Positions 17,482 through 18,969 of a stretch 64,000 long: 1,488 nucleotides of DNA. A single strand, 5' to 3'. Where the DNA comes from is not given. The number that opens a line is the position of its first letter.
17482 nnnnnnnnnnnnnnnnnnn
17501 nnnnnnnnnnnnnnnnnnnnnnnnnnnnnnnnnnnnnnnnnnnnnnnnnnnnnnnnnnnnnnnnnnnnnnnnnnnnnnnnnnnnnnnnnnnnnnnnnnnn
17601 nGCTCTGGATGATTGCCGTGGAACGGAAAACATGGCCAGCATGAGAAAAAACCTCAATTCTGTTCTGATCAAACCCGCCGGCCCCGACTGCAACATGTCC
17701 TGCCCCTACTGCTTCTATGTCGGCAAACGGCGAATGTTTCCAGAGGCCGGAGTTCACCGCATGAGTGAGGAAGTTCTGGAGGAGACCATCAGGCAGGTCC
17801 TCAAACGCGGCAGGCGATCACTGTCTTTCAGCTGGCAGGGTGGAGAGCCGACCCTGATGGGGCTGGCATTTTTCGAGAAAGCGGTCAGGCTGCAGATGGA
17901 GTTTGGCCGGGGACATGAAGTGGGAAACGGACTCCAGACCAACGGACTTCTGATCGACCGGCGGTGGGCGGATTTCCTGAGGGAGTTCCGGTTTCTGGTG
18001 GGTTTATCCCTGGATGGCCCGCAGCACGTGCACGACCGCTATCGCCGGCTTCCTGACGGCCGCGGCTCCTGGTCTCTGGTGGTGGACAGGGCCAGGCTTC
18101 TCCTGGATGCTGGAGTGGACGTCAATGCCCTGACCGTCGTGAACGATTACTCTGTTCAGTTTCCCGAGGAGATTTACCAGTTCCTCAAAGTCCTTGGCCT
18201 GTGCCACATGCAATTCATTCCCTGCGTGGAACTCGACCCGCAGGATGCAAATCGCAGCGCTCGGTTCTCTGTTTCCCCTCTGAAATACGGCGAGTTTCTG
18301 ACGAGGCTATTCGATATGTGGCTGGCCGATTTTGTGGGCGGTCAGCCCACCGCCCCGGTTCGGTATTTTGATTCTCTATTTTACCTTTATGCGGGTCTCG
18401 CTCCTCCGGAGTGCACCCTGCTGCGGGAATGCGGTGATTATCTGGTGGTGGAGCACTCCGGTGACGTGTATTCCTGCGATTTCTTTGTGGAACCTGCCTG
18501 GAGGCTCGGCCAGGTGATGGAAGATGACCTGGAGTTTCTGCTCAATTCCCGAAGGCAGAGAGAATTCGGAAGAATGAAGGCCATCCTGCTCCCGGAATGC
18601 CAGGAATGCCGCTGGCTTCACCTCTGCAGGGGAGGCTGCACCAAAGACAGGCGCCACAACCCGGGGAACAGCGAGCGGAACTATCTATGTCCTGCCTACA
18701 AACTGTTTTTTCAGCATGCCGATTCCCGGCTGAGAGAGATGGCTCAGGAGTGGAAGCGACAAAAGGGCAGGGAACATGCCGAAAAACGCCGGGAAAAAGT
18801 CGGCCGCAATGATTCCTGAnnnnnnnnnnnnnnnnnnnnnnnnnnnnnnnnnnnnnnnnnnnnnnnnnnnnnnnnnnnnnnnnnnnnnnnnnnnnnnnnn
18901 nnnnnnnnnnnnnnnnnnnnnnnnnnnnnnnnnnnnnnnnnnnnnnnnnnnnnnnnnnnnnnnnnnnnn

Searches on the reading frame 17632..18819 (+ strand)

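Call 25: search_protein_families(library=pfam, proteins=[window:17632-18819:+], max_evalue=0.00001)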
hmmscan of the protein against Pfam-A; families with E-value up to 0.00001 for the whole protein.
window:17632-18819:+ (395 aa): 2 families
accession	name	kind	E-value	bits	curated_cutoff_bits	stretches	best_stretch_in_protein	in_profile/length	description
PF04055.27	Radical_SAM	-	2.2e-15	57.6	29.5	1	17-184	4-165/166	Radical SAM superfamily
PF13186.11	SPASM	-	7.7e-09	36.2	21.5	1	268-326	5-66/67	Iron-sulfur cluster-binding domain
